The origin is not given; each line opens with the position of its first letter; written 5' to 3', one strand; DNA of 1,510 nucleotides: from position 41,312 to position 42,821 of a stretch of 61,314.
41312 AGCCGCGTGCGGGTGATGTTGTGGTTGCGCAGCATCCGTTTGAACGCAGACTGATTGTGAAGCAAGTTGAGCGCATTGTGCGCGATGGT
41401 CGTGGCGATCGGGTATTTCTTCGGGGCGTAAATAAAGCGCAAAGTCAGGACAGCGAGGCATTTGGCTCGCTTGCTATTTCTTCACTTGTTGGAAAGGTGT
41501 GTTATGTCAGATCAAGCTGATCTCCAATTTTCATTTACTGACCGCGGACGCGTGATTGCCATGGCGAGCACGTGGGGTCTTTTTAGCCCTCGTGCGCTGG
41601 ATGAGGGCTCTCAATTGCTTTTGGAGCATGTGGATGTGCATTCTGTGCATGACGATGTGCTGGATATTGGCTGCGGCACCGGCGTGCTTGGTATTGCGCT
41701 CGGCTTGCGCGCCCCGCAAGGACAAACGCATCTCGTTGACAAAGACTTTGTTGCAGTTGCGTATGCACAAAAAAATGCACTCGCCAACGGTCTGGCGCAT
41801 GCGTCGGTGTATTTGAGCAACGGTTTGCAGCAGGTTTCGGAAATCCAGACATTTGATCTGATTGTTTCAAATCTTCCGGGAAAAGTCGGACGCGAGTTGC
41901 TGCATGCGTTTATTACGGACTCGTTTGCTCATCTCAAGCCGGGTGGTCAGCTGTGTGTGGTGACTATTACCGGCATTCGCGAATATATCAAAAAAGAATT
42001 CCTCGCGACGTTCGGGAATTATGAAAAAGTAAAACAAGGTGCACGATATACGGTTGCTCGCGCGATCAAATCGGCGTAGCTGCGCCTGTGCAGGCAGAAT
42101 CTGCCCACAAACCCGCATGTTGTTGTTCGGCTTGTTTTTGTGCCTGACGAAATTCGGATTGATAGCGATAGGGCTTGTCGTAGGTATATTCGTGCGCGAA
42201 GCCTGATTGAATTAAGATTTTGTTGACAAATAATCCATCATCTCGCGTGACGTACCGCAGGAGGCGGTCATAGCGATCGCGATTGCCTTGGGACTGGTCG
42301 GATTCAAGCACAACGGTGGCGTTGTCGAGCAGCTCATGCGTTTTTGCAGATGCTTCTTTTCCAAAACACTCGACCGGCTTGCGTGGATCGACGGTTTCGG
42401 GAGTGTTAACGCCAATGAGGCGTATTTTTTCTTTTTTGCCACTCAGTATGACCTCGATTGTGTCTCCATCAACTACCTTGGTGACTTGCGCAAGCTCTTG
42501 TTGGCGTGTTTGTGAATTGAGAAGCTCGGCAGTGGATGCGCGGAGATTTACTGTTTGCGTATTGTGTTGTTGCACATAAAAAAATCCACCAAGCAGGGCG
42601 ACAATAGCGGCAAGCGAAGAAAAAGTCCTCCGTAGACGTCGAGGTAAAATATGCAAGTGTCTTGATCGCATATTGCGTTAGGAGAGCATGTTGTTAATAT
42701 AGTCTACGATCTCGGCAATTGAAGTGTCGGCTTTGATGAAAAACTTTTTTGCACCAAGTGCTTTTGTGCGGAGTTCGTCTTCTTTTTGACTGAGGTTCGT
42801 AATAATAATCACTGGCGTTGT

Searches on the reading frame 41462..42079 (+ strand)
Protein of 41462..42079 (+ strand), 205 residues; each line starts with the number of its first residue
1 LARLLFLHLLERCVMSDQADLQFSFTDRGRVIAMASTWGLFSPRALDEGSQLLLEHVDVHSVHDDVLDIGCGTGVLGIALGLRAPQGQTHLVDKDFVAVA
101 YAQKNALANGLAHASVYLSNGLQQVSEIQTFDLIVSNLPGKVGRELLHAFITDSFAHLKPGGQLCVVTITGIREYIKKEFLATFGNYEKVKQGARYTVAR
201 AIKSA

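Call 103: search_protein_families(library=pfam, proteins=[window:41462-42079:+], max_evalue=0.00001)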
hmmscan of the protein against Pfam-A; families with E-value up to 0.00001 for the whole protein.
window:41462-42079:+ (205 aa): 5 families
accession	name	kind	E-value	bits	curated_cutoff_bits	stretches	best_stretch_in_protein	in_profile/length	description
PF05175.20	MTS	-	1.1e-34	120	23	1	34-199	4-169/170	Methyltransferase small domain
PF06325.19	PrmA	-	3.8e-13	50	22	1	61-167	160-259/296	Ribosomal protein L11 methyltransferase (PrmA)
PF13847.12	Methyltransf_31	-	6.6e-12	45.8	27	1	63-190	4-132/145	Methyltransferase domain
PF13649.12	Methyltransf_25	-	6.4e-11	43.2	27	1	66-162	1-97/97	Methyltransferase domain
PF08242.18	Methyltransf_12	-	2.6e-07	31.7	30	1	67-164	1-98/98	Methyltransferase domain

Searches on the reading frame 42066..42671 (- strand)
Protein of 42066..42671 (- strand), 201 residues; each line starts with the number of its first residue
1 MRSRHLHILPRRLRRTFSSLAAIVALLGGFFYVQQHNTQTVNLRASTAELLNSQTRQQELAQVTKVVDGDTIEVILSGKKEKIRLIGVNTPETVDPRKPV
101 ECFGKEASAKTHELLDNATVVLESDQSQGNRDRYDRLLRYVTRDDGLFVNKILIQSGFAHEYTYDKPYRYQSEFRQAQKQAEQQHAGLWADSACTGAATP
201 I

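Call 103: search_protein_families(library=pfam, proteins=[window:42066-42671:-], max_evalue=0.00001)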
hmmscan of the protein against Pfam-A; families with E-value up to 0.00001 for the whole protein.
window:42066-42671:- (201 aa): 1 family
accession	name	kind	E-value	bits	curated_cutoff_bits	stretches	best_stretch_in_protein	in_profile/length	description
PF00565.23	SNase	-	1.8e-23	83.5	21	1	82-191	1-107/107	Staphylococcal nuclease homologue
